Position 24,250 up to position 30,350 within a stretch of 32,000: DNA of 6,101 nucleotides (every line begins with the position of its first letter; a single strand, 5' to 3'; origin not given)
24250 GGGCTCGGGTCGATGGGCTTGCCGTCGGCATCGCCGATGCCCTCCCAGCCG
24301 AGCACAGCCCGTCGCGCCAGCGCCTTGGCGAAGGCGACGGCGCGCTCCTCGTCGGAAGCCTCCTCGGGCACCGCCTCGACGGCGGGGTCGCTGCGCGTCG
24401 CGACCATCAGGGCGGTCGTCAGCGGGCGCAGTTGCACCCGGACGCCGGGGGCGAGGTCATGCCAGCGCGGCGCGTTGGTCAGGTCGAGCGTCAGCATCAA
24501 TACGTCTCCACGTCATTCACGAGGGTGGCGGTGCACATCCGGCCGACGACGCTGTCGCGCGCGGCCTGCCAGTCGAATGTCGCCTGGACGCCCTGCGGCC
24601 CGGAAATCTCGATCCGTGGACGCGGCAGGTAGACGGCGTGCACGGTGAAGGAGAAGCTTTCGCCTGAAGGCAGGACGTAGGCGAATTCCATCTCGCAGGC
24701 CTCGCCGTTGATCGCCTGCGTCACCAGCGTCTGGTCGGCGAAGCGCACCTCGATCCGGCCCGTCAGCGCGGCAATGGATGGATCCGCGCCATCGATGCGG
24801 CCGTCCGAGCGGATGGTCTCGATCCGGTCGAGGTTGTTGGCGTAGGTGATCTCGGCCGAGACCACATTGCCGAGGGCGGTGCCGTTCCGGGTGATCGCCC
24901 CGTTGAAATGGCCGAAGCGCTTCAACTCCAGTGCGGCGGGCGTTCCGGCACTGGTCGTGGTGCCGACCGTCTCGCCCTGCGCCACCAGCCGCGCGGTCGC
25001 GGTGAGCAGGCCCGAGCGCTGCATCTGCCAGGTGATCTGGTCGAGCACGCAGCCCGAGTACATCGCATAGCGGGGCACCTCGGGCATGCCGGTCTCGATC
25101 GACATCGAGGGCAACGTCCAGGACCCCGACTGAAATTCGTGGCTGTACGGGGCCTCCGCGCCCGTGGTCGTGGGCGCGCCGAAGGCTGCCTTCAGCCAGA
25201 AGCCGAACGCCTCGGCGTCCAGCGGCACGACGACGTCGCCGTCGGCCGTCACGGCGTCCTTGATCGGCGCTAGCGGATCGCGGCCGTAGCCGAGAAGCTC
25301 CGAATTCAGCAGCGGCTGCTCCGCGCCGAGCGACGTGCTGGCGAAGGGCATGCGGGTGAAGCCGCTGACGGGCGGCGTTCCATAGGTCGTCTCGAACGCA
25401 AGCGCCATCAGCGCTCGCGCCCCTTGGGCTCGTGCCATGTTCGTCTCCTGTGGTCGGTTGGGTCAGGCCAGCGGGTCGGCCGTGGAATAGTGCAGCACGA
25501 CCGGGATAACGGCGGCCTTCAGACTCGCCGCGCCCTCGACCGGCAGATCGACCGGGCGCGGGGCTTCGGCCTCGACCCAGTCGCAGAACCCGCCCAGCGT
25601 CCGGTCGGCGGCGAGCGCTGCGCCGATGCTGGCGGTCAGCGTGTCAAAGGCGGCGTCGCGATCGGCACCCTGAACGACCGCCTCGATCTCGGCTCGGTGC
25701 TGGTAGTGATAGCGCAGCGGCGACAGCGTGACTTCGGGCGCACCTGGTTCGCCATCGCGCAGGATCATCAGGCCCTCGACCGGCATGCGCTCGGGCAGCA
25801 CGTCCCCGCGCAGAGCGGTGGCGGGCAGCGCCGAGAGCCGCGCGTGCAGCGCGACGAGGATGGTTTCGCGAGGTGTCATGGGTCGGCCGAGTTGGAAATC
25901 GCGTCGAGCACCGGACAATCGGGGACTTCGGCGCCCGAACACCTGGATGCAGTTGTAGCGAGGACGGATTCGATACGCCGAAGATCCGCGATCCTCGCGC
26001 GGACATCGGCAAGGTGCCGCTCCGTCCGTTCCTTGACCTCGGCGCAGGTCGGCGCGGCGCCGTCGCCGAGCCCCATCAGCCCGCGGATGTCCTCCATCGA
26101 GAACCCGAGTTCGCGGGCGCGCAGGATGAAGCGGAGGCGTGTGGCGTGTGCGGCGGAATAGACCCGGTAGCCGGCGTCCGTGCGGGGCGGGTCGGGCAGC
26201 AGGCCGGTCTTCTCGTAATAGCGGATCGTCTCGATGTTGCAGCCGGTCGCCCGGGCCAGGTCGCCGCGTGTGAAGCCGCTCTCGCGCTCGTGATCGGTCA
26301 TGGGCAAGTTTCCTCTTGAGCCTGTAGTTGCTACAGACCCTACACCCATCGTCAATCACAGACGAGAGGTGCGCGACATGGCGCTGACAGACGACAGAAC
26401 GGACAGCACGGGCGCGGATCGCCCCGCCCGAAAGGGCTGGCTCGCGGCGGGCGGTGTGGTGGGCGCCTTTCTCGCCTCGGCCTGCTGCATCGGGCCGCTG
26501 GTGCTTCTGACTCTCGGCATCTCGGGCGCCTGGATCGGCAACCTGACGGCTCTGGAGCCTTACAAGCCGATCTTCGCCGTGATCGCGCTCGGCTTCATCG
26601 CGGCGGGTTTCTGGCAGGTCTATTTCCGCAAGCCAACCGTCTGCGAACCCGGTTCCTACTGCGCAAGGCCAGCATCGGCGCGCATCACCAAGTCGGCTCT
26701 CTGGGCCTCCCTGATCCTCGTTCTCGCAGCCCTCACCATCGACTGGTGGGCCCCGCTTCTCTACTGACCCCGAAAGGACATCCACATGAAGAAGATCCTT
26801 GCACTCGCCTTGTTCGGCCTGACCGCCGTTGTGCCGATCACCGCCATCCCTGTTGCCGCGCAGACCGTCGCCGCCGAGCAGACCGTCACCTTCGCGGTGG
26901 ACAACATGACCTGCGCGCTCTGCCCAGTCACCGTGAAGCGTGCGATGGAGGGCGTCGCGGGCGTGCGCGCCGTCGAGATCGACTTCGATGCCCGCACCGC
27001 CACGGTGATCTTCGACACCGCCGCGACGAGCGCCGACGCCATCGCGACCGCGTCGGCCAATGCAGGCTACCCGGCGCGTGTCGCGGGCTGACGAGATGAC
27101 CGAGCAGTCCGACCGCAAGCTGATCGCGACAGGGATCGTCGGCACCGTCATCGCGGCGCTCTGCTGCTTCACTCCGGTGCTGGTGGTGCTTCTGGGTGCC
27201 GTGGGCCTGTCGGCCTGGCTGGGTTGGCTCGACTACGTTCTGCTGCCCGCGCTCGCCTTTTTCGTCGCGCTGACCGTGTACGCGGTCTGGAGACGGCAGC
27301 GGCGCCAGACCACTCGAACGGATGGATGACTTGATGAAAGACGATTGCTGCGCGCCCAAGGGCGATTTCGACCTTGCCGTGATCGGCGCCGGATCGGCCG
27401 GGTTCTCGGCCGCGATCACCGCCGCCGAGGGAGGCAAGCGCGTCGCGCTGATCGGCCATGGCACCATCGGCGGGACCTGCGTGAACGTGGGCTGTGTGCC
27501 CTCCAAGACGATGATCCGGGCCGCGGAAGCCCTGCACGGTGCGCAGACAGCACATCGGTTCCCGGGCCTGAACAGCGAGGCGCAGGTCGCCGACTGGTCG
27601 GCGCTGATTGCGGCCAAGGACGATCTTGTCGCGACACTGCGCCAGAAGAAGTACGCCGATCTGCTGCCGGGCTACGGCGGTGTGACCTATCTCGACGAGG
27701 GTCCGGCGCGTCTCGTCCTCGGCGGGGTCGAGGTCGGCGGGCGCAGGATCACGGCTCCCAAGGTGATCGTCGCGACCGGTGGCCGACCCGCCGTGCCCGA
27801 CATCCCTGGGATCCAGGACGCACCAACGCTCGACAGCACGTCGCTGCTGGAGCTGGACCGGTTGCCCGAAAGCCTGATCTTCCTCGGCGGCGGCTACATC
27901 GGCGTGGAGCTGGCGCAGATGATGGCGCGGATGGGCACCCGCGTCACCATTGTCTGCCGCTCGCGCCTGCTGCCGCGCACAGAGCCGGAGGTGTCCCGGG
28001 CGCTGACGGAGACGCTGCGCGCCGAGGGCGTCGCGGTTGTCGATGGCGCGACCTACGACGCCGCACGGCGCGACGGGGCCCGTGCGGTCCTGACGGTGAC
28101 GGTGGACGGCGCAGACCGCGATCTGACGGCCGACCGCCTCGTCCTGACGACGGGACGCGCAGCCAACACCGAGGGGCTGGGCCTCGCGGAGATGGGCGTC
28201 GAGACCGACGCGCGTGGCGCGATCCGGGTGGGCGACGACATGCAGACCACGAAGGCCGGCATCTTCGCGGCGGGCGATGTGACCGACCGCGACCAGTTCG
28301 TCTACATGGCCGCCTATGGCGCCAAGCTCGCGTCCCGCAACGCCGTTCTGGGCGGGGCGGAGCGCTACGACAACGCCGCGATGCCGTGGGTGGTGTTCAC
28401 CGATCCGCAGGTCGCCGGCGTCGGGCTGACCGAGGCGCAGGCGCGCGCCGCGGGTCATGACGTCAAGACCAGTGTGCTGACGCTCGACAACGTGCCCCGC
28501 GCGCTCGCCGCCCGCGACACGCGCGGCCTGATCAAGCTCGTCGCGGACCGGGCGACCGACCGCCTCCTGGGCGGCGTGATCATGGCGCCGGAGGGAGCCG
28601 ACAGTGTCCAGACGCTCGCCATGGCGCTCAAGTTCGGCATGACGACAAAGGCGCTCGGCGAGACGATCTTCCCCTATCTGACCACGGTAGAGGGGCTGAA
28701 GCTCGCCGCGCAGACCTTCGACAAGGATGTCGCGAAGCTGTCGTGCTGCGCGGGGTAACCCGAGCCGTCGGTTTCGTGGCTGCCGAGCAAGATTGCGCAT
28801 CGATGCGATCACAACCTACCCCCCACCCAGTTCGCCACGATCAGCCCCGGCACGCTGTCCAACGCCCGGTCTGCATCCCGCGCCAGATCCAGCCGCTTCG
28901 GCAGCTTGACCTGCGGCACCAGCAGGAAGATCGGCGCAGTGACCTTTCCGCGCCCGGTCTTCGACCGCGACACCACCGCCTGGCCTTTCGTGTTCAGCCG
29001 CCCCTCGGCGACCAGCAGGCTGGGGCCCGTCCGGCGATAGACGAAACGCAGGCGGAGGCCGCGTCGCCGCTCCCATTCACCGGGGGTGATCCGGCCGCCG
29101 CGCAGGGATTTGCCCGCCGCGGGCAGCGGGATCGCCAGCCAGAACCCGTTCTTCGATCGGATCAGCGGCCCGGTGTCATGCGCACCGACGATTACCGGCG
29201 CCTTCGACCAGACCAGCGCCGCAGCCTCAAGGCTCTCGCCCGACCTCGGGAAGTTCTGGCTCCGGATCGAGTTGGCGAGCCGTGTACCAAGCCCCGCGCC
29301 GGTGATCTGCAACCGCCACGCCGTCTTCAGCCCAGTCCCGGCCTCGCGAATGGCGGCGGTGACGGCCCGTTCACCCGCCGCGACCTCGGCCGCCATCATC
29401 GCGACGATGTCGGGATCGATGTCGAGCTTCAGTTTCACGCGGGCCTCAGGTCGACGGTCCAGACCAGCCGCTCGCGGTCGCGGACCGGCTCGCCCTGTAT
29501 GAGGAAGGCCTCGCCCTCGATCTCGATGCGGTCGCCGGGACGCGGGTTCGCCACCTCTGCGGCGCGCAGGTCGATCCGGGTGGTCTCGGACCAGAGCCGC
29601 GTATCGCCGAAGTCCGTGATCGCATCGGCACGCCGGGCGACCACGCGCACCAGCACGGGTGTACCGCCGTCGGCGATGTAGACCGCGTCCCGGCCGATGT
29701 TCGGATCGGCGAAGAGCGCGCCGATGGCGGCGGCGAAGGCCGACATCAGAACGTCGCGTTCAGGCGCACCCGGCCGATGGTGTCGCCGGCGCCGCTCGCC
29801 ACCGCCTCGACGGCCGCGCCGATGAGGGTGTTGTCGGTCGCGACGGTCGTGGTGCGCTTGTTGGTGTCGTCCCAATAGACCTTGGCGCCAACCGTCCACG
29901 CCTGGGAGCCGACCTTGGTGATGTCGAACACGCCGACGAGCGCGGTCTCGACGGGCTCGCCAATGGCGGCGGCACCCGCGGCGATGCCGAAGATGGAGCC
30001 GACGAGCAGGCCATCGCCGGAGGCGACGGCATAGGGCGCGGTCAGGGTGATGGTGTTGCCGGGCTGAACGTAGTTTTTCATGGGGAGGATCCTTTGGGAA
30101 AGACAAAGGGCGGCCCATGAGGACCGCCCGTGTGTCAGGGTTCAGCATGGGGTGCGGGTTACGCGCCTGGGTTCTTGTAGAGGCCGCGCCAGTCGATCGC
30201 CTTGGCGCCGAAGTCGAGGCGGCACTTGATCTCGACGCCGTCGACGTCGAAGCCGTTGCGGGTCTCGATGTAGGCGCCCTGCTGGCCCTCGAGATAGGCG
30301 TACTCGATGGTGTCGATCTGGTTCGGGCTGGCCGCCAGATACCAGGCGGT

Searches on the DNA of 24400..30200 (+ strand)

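Call 7: search_dna_similar(query=window:24400-30200:+, collection=phages, mode=distant, max_rows=25)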
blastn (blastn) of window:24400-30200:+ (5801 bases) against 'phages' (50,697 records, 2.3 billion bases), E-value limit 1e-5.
Records with a match: 24; places in all: 24; records where one place covers at least 80% of the query: 0.
Best place of each record, by identity: 60-80% 24.
By first word of the organism name: Rhodobacter 11; Ralstonia 9; Bacteriophage 1; Nostoc 1; Synechococcus 1; Salmonella 1.
By host as written in the record: Rhodobacter capsulatus YW1 11; Ralstonia solanacearum 7; - 1; Nostoc sp. 1; Synechococcus elongatus PCC 7942 = FACHB-805 1; Salmonella enterica subsp. enterica serovar Kouka 1; Ralstonia solanacearum R300, UW27 1; Ralstonia solanacearum R286, UW275 1.
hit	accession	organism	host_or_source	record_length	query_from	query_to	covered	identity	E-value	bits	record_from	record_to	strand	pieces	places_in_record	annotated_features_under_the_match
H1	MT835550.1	Bacteriophage sp.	human fecal samples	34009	1571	4361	43%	69.4%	2e-140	941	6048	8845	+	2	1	record has no annotation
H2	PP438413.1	Nostoc phage Nsp-JY21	Nostoc sp.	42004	359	5511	26%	70.9%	2e-101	659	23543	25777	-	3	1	hypothetical protein (x3) | minor tail protein | head-tail attachment protein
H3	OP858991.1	Synechococcus phage Sc-Yong805-1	Synechococcus elongatus PCC 7942 = ...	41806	359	5511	26%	70.9%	2e-101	659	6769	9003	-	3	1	site-specific tyrosine recombinase | hypothetical protein (x3) | acyl-CoA transferase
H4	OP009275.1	Rhodobacter phage RcKvothe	Rhodobacter capsulatus YW1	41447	128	4827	23%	66.3%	4e-47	349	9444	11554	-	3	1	tail tube protein | minor tail protein (x2)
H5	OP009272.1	Rhodobacter phage RcKai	Rhodobacter capsulatus YW1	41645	128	4827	23%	66.1%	2e-43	341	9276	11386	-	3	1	tail tube protein | minor tail protein (x2)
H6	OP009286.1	Rhodobacter phage RcSwan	Rhodobacter capsulatus YW1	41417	128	4827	23%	66.1%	2e-43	341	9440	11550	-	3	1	tail tube protein | minor tail protein (x2)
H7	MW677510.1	Rhodobacter phage RcDormio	Rhodobacter capsulatus YW1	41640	128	4827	23%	66.2%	2e-43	339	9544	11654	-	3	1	14: tail tube protein | 12: minor tail protein | 13: minor tail protein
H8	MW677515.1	Rhodobacter phage RcHotPocket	Rhodobacter capsulatus YW1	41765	128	4827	23%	66.2%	2e-43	339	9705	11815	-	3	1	15: tail tube protein | 13: minor tail protein | 14: minor tail protein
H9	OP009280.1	Rhodobacter phage RcMeacham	Rhodobacter capsulatus YW1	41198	128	4827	23%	66.2%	2e-43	339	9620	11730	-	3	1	tail tube protein | minor tail protein (x2)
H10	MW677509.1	Rhodobacter phage RcBaka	Rhodobacter capsulatus YW1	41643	128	4827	23%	66.1%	1e-41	334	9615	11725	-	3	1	15: tail tube protein | 13: minor tail protein | 14: minor tail protein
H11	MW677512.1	Rhodobacter phage RcFrancesLouise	Rhodobacter capsulatus YW1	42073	128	4827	23%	66.1%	1e-41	334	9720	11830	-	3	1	15: tail tube protein | 13: minor tail protein | 14: minor tail protein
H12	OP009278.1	Rhodobacter phage RcMamaDuck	Rhodobacter capsulatus YW1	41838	128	4827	23%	66.1%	1e-41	334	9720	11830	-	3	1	tail tube protein | minor tail protein (x2)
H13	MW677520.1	Rhodobacter phage RcOceanus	Rhodobacter capsulatus YW1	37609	128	4827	23%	66.1%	1e-41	330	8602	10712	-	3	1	13: tail tube protein | 11: minor tail protein | 12: minor tail protein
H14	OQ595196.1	Salmonella phage SJ1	Salmonella enterica subsp. enterica ...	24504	2053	4357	11%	71.8%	3e-29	325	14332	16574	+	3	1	merA: mercuric reductase | merC: mercuric transport protein | merP: mercuric transport protein periplasmic component | merT: mercuric transport protein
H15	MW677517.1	Rhodobacter phage RcKemmy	Rhodobacter capsulatus YW1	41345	767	4827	8%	67.4%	4e-9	140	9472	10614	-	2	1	12: minor tail protein | 13: minor tail protein | 14: tail tube protein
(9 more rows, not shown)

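Call 8: search_dna_similar(query=window:24400-30200:+, collection=plasmids, mode=distant, max_rows=25)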
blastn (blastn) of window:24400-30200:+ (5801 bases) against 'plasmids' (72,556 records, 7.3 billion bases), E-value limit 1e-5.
Records with a match: 4681; places in all: 5327; records where one place covers at least 80% of the query: 0.
Best place of each record, by identity: 95-99% 1; 90-95% 2; 80-90% 85; 60-80% 4593.
By first word of the organism name: Klebsiella 1637; Escherichia 810; Salmonella 514; Enterobacter 424; Citrobacter 226; Pseudomonas 143; Acinetobacter 104; Burkholderia 64; Providencia 49; Serratia 41; and 153 more.
By predicted mobility (MOB-suite, as given by PLSDB): conjugative 3061; non-mobilizable 861; mobilizable 759.
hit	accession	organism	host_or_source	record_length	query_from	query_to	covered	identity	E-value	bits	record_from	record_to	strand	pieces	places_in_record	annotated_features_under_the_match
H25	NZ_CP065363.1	Ruegeria sp. SCSIO 43209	Galaxea fascicularis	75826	1492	4357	49%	91.6%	0e+0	4076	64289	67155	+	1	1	merA: mercury(II) reductase | helix-turn-helix domain-containing protein | mercuric transporter MerT family protein | cation transporter | merF: mercury resistance system transport protein MerF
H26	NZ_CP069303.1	Shinella sp. PSBB067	monoisolate,Minnesota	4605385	1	5801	49%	89.8%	0e+0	3867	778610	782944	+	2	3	none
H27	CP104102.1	Phaeobacter sp. G2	cell culture,Emiliania huxleyi RCC1216 ...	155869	1571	4364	48%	91.9%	0e+0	4019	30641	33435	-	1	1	merA: mercury(II) reductase | mercuric transporter MerT family protein | helix-turn-helix domain-containing protein | cation transporter | merF: mercury resistance system transport protein MerF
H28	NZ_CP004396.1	Celeribacter indicus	-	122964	1496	4366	49%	88.5%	0e+0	3687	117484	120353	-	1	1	merA: mercury(II) reductase | helix-turn-helix domain-containing protein | mercuric transporter MerT family protein | heavy metal-associated domain-containing protein | merF: mercury resistance system transport protein MerF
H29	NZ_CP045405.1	Roseovarius sp. THAF9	pure culture,Surface of a polyethylene ...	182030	1496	4366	49%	88.3%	0e+0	3658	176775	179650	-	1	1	merA: mercury(II) reductase | helix-turn-helix domain-containing protein | mercuric transporter MerT family protein | cation transporter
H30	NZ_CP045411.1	Roseovarius sp. THAF8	pure culture,Surface of a polyethylene ...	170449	1496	4366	49%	88.3%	0e+0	3658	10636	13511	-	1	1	merA: mercury(II) reductase | helix-turn-helix domain-containing protein | mercuric transporter MerT family protein | cation transporter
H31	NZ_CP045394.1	Roseovarius sp. THAF27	pure culture,Surface of a polyethylene ...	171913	1496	4366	49%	88.3%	0e+0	3654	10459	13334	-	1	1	merA: mercury(II) reductase | helix-turn-helix domain-containing protein | mercuric transporter MerT family protein | cation transporter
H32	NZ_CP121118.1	Roseinatronobacter sp. S2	cell culture,Alkaline Spring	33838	1566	4357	47%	77.6%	0e+0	2135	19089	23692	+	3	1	merA: mercury(II) reductase | NAD(P)/FAD-dependent oxidoreductase | mercuric transporter MerT family protein | helix-turn-helix domain-containing protein | cation transporter | and 2 other names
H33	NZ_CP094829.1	Acuticoccus sp. I52.16.1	pure culture,seawater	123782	1583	4367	48%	71.1%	0e+0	1299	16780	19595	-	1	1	merA: mercury(II) reductase | mercuric transporter MerT family protein | heavy metal-associated domain-containing protein | helix-turn-helix domain-containing protein | merF: mercury resistance system transport protein MerF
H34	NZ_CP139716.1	Thalassobaculum sp. OXR-137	Bacterial Culture,hydrothermal vent ...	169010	1502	4362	49%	67.9%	0e+0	895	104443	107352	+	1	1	merA: mercury(II) reductase | helix-turn-helix domain-containing protein | mercuric transporter MerT family protein | heavy metal-associated domain-containing protein | merF: mercury resistance system transport protein MerF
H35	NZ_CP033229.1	Sphingobium yanoikuyae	Mixed culture,wastewater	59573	1571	4355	48%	68.2%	0e+0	975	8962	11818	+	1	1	merA: mercury(II) reductase | mercuric transporter MerT family protein | heavy metal-associated domain-containing protein | helix-turn-helix domain-containing protein | merF: mercury resistance system transport protein MerF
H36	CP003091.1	Burkholderia sp. YI23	-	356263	1571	4355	48%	68.2%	0e+0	975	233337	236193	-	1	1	merA: putative MerA, mercuric ion reductase | merT: mercuric transporter MerT | merP: mercuric transport protein periplasmic binding protein MerP | putative heavy metal transcriptional regulator | hypothetical protein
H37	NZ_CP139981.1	Sphingobium yanoikuyae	-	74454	1571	4355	48%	68.2%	0e+0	975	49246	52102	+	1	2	merA: mercury(II) reductase | mercuric transporter MerT family protein | heavy metal-associated domain-containing protein | helix-turn-helix domain-containing protein | merF: mercury resistance system transport protein MerF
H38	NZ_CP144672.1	Sphingomonas sp. gentR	other,gentamicin working solution ...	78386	1571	4355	48%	68.2%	0e+0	975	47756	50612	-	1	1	merA: mercury(II) reductase | mercuric transporter MerT family protein | heavy metal-associated domain-containing protein | helix-turn-helix domain-containing protein | merF: mercury resistance system transport protein MerF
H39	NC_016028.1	Komagataeibacter medellinensis NBRC 3288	-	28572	1571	4355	48%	68.2%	0e+0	970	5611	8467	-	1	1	merA: mercury(II) reductase | mercuric transporter MerT family protein | heavy metal-associated domain-containing protein | helix-turn-helix domain-containing protein | merF: mercury resistance system transport protein MerF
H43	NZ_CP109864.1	Paracoccus aminovorans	bacteria,human fecal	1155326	4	5149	38%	75.8%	0e+0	1524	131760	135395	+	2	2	record has no annotation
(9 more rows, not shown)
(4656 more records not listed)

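Call 9: get_annotated_region(hit=H26, flank=12000)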
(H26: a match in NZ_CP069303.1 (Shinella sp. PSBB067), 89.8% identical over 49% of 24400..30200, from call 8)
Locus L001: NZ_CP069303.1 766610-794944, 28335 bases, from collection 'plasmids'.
description: Shinella sp. PSBB067 plasmid unnamed1, complete sequence
organism: Shinella sp. PSBB067 (NCBI taxid 2715959)
taxonomy: Bacteria; Pseudomonadota; Alphaproteobacteria; Hyphomicrobiales; Rhizobiaceae; Shinella; Shinella sp. PSBB067
host: -; source: monoisolate,Minnesota; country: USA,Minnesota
typing (MOB-suite, as given by PLSDB): non-mobilizable; mating-pair formation MPF_T
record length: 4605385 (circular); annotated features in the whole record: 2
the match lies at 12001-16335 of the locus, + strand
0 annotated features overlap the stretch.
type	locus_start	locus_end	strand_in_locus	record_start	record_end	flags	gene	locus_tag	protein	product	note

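Call 10: get_annotated_region(hit=H2, flank=6000)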
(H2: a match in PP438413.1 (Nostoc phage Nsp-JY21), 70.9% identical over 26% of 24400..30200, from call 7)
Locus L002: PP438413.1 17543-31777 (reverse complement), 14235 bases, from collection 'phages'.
description: Nostoc phage Nsp-JY21, complete genome.
organism: Nostoc phage Nsp-JY21 (NCBI taxid 3128152)
taxonomy: Viruses; Duplodnaviria; Heunggongvirae; Uroviricota; Caudoviricetes
host: Nostoc sp.; source: China; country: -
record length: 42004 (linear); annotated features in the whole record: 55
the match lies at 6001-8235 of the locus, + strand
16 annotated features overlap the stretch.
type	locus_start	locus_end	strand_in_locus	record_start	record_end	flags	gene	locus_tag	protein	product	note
CDS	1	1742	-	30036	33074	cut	-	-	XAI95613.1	minor tail protein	-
CDS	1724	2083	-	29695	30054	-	-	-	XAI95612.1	hypothetical protein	-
CDS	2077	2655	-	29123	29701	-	-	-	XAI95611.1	hypothetical protein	-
CDS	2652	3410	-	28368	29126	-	-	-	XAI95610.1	hypothetical protein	-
CDS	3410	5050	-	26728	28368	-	-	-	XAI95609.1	hypothetical protein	-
CDS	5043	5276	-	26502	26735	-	-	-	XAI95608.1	tail assembly chaperone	-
CDS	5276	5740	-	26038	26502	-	-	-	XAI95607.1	tail assembly chaperone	-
CDS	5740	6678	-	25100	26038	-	-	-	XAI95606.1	hypothetical protein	-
CDS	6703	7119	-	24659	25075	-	-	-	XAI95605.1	minor tail protein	-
CDS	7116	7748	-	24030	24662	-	-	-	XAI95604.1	hypothetical protein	-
CDS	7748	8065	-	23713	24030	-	-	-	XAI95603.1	head-tail attachment protein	-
CDS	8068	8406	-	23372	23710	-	-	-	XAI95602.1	hypothetical protein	-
CDS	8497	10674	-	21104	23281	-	-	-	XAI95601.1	major head protein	-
CDS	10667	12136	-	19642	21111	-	-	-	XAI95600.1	portal protein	-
CDS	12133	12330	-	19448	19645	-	-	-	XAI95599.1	hypothetical protein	-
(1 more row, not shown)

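Call 14: get_annotated_region(hit=H43, flank=6000)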
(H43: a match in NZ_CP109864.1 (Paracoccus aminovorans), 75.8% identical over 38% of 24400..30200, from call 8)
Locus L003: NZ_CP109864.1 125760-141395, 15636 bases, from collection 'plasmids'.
description: Paracoccus aminovorans strain BM109 plasmid p_IV, complete sequence
organism: Paracoccus aminovorans (NCBI taxid 34004)
taxonomy: Bacteria; Pseudomonadota; Alphaproteobacteria; Rhodobacterales; Paracoccaceae; Paracoccus; Paracoccus aminovorans
host: -; source: bacteria,human fecal; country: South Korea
typing (MOB-suite, as given by PLSDB): conjugative; replicon rep_cluster_746; relaxase MOBP,MOBP; mating-pair formation MPF_T
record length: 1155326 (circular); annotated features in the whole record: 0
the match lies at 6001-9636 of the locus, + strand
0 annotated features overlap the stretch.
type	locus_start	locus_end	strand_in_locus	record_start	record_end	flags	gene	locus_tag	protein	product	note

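Call 15: get_annotated_region(hit=H4, flank=4000)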
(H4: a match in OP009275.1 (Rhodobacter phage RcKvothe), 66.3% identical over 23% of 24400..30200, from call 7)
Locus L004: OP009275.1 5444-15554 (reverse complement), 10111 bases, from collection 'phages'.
description: Rhodobacter phage RcKvothe, complete genome.
organism: Rhodobacter phage RcKvothe (NCBI taxid 2970517)
taxonomy: Viruses; Duplodnaviria; Heunggongvirae; Uroviricota; Caudoviricetes
host: Rhodobacter capsulatus YW1; source: -; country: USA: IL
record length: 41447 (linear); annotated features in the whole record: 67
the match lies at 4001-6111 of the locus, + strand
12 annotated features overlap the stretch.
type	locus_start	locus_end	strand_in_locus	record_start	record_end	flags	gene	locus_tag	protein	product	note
CDS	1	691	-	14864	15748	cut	-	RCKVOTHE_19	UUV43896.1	minor tail protein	-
CDS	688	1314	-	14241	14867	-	-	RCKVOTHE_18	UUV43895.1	minor tail protein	-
CDS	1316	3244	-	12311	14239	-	-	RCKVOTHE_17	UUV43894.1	tape measure protein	-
CDS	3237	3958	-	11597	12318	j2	-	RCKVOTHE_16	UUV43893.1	tail assembly chaperone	-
CDS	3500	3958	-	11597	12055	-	-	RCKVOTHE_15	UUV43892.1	tail assembly chaperone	-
CDS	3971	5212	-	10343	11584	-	-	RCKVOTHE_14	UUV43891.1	tail tube protein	-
CDS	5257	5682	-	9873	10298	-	-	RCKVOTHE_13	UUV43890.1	minor tail protein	-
CDS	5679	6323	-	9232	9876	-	-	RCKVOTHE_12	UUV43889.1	minor tail protein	-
CDS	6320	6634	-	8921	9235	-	-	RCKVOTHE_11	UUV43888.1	head-tail attachment protein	-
CDS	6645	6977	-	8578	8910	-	-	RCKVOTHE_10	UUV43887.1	hypothetical protein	-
CDS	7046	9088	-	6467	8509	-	-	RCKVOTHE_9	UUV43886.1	major capsid and protease fusion protein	-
CDS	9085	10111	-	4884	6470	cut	-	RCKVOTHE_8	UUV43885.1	portal protein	-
